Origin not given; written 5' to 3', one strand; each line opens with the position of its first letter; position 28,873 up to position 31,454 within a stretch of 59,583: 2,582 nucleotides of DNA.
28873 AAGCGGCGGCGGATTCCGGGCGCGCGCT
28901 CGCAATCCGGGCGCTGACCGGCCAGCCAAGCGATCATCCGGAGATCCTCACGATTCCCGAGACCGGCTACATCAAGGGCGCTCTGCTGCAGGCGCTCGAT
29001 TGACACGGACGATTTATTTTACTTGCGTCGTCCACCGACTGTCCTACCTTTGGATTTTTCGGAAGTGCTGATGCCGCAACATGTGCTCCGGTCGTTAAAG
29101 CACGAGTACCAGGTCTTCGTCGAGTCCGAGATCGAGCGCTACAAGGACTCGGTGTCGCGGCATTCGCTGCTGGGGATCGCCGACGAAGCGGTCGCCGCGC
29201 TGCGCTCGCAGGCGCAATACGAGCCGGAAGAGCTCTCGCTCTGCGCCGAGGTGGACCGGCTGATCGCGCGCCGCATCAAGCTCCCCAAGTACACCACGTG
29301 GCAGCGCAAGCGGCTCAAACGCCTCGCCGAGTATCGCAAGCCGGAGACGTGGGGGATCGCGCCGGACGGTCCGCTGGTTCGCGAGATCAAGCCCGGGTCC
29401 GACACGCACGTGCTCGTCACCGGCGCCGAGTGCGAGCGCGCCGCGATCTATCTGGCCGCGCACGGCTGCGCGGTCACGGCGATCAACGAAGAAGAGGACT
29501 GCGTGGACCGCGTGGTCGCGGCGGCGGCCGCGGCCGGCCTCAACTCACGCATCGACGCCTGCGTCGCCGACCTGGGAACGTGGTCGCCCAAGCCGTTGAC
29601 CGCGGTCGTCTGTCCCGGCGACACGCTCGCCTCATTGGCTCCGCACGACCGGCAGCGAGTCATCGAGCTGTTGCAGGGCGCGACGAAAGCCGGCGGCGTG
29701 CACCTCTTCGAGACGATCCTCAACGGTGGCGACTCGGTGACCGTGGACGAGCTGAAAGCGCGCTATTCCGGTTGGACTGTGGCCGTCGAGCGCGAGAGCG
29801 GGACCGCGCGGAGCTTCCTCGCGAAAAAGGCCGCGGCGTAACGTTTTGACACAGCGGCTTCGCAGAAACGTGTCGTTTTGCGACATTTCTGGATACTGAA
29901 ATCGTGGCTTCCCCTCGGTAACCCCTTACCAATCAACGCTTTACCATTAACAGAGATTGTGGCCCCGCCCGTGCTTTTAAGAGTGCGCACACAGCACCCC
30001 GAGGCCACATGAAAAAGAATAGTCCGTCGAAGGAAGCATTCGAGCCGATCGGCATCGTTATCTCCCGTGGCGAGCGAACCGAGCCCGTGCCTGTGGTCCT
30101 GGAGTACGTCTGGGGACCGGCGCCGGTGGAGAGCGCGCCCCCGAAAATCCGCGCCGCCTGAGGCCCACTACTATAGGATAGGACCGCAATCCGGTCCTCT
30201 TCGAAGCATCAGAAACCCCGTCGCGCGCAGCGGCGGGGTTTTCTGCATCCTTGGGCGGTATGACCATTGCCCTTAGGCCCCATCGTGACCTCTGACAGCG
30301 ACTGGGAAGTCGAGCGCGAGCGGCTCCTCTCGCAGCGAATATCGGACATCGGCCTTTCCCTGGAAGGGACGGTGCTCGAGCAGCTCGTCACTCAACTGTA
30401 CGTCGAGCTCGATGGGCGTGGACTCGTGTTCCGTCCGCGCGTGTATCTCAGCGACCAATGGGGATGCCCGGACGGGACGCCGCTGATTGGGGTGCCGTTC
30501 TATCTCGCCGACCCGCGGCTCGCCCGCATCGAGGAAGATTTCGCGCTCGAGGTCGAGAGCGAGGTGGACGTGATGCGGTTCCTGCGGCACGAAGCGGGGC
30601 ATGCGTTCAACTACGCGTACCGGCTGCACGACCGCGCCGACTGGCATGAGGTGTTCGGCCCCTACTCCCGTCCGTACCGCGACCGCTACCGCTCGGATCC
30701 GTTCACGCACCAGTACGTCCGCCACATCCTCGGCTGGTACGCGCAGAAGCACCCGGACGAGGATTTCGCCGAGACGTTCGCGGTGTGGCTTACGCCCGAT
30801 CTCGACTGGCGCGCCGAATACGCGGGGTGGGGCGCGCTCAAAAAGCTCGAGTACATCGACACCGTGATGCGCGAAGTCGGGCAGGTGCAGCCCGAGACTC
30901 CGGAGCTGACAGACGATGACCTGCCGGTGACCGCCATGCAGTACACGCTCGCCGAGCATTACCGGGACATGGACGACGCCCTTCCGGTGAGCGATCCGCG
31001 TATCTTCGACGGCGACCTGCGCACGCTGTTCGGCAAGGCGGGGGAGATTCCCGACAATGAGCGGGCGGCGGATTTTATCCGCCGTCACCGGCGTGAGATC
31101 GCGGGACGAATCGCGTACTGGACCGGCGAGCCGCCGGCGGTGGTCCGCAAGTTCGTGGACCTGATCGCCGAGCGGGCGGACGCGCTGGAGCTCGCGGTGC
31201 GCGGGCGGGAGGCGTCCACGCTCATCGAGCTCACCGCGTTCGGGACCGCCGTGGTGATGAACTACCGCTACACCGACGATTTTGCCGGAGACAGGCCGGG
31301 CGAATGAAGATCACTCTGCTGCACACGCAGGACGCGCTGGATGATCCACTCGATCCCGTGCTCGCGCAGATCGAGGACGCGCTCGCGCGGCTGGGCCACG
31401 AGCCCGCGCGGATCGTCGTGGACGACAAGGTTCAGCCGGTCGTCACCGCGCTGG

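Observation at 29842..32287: Unannotated 50-aa gene upstream of a coupled metallopeptidase / ATP-grasp ligase pair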

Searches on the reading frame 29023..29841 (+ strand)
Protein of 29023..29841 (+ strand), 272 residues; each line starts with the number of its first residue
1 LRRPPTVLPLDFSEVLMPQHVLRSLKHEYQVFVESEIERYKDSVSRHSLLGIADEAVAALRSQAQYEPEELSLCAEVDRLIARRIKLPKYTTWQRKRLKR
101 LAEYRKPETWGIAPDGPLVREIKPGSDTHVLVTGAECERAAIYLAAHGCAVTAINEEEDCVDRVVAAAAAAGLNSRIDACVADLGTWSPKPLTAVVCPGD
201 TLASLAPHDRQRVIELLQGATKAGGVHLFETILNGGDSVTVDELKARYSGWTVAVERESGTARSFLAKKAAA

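Call 3: search_protein_families(library=pfam, proteins=[window:29023-29841:+], max_evalue=0.01)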
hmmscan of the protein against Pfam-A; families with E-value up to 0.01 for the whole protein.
window:29023-29841:+ (272 aa): 1 family
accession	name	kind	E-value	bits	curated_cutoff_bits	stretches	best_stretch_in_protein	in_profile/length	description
PF03848.20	TehB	-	0.0094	15.8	20.4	0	128-234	32-137/193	Tellurite resistance protein TehB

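Call 4: search_protein_families(library=ncbifam, proteins=[window:29023-29841:+], max_evalue=0.01)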
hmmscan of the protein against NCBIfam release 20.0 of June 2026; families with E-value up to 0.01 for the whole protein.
window:29023-29841:+ (272 aa): 4 families
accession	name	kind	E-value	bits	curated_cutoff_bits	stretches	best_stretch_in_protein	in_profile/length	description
NF008405.0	PRK11207.1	equivalog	4.4e-06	26.3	218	1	127-237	31-140/198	tellurite resistance methyltransferase TehB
NF041820.1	daptide_MTase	equivalog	2.6e-05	23.8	175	1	137-245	47-158/243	daptide-type RiPP biosynthesis methyltransferase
NF008992.0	PRK12335.1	equivalog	8.1e-05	21.9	303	1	127-231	123-225/289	SAM-dependent methyltransferase TehB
NF045649.1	2X_seleno_MduS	exception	0.00032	19.8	380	1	130-184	45-99/338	methyltransferase domain-containing selenoprotein MduS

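Call 64: find_homologous_proteins(query=window:29071-29838:+, max_evalue=0.001)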
Query window:29071-29838:+ (256 aa): 68 proteins with E <= 0.001 among 3230 candidates.
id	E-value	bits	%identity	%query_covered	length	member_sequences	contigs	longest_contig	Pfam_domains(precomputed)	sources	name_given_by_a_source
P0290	1.2e-154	531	94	100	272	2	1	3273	-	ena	-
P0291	4.9e-153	526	93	100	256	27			-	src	-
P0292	3.3e-150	516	91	100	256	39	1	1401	-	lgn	-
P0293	2.9e-149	513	91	100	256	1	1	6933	-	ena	-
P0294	6.9e-149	512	89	100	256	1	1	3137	-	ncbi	-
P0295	1.7e-146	504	88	100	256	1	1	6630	-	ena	-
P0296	1.1e-145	502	89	100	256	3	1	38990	-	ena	-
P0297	7.8e-145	499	88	100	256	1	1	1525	-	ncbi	-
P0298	2.0e-142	491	86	100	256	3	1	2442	-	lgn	-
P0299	5.3e-141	486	86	100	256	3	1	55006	-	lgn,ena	-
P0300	2.3e-140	484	86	100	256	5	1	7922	-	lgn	-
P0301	5.5e-140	483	86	100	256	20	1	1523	-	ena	-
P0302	5.4e-138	476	86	100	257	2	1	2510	-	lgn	-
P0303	2.0e-136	471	84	100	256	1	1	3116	-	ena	-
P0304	1.4e-128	446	79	100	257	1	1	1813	PF03848.21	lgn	-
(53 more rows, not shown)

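Call 74: search_solved_structures(query=A5, max_evalue=1)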
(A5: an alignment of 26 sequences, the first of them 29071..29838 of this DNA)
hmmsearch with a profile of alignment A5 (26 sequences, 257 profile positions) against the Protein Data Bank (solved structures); distinct sequences matched with E-value up to 1: 21.
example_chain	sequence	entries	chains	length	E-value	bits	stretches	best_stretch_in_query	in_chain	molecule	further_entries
2i6g_A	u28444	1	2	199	1.9e-08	37.1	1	92-242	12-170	Putative methyltransferase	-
4dq0_A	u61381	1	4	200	5.7e-08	35.6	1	105-243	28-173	Tellurite resistance protein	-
2xva_A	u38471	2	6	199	7.7e-08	35.1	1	105-239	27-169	TELLURITE RESISTANCE PROTEIN TEHB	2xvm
2kw5_A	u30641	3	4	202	0.00016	24.3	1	94-215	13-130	Slr1183 protein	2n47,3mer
3m70_A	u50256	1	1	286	0.0035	19.9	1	107-238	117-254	Tellurite resistance protein tehB homolog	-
9tb4_A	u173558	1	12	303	0.0036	19.8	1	114-210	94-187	C6-FPP methytransferase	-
6mro_A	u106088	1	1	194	0.0076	18.8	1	113-213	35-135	methyl transferase from Methanosarcina acetivorans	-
8gdu_A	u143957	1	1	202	0.017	17.6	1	112-213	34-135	Methyltransferase domain-containing protein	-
6uv6_A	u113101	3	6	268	0.026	17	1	101-212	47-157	D-glucose O-methyltransferase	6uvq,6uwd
3g2m_A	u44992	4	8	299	0.028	16.9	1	131-221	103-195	PCZA361.24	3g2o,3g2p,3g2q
4htf_A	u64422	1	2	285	0.09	15.3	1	111-211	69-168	S-adenosylmethionine-dependent methyltransferase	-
8joz_A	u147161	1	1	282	0.092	15.2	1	111-211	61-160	tRNA 5-carboxymethoxyuridine methyltransferase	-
4nec_A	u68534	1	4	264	0.17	14.3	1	111-221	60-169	Putative SAM-dependent methyltransferase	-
3sm3_A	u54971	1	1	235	0.22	14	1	111-200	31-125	SAM-dependent methyltransferases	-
3bus_A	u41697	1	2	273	0.29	13.6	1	108-210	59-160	Methyltransferase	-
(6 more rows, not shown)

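Call 82: search_protein_families(library=padloc, proteins=[window:29071-29838:+], max_evalue=0.01)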
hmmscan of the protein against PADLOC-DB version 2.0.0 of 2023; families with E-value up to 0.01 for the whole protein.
window:29071-29838:+ (256 aa): 0 families

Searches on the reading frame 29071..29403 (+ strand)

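Call 73: search_protein_families(library=pfam, proteins=[window:29071-29403:+], max_evalue=10)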
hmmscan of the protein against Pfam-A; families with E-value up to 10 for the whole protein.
seq(111 aa): 1 family
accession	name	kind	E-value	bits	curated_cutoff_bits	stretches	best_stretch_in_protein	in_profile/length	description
PF19355.4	DUF5932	-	0.12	12.7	23.7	1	12-46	24-58/111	Family of unknown function (DUF5932)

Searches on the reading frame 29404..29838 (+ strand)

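Call 73: search_protein_families(library=pfam, proteins=[window:29404-29838:+], max_evalue=10)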
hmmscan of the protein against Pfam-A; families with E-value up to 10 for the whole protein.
seq(145 aa): 3 families
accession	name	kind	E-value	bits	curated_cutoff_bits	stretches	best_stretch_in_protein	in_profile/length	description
PF03848.20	TehB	-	0.0072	16.2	20.4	1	3-108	34-138/193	Tellurite resistance protein TehB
PF08044.16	DUF1707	-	0.12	12.9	27.6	1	81-98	6-23/53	DUF1707 SHOCT-like domain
PF01337.24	Barstar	-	0.16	12.4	23.4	1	53-95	41-82/96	Barstar (barnase inhibitor)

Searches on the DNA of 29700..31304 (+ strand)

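Call 6: search_rna_families(source=window, start=29700, end=30400, threshold=evalue, max_evalue=10, show_alignments=2)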
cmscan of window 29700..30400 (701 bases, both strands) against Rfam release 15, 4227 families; matches with E-value up to 10: 6.
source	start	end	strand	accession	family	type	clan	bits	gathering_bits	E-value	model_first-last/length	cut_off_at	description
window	30181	30244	+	RF02450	ncr1175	Gene; sRNA;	-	21.8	60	0.18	1-110/110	no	Bacillus sRNA ncr1175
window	29753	29799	+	RF01553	TB9Cs1H3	Gene; snRNA; snoRNA; HACA-box;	-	15.5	35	2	1-65/65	no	Trypanosomatid snoRNA TB9Cs1H3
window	30078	30153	+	RF02151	MIMT1_1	Gene; lncRNA;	-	15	45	3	1-88/88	no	MER1 repeat containing imprinted transcript 1 conserved region 1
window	30281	30341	-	RF02136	HTT-AS1_3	Gene; lncRNA;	-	14.2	70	4.1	1-60/60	no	HTT antisense RNA 1 conserved region 3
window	29945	30037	+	RF02937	Clostridiales-2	Gene; sRNA;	-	13.2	58.6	4.5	1-82/82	no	Clostridiales-2 RNA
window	30213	30241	-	RF02273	FsrA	Gene;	-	12.7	80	7.1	54-82/83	no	FsrA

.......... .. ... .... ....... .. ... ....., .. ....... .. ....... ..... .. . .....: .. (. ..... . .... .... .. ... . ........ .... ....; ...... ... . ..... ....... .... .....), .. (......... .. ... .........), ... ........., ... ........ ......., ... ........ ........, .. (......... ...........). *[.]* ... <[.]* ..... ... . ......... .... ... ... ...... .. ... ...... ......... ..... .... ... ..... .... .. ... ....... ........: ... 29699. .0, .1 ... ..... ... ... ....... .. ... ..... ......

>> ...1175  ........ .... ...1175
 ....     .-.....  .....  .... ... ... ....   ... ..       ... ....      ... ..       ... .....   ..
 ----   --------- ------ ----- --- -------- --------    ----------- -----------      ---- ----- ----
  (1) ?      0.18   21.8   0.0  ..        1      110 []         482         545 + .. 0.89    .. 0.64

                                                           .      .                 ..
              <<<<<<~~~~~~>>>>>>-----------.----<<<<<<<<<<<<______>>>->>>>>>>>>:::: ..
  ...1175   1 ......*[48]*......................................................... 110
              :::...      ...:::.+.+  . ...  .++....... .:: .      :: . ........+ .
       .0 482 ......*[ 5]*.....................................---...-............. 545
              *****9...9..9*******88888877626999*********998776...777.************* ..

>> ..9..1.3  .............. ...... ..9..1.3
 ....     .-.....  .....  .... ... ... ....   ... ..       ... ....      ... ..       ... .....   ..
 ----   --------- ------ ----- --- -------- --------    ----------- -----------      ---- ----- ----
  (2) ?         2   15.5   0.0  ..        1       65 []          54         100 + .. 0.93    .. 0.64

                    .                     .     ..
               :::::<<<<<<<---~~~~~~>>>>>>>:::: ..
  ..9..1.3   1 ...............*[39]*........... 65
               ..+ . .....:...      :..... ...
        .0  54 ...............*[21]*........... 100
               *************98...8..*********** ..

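Call 96: search_rna_families(sources=[L081, L074, L040, L057, L110], threshold=gathering)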
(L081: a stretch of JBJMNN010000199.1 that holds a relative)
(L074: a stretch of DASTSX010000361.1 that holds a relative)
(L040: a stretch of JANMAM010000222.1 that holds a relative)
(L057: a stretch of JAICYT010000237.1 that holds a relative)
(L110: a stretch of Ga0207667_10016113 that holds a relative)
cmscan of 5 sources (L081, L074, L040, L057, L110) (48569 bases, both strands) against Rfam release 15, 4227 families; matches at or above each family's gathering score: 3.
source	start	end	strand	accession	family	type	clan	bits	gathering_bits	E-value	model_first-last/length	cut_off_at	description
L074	1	862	-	RF02541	LSU_rRNA_bacteria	Gene; rRNA;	CL00112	692.4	50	7.9e-225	1-848/2925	3'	Bacterial large subunit ribosomal RNA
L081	1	497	-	RF02541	LSU_rRNA_bacteria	Gene; rRNA;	CL00112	373.7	50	2.9e-119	1-504/2925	3'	Bacterial large subunit ribosomal RNA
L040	1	112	-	RF02541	LSU_rRNA_bacteria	Gene; rRNA;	CL00112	71.9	50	2.5e-19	1-112/2925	3'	Bacterial large subunit ribosomal RNA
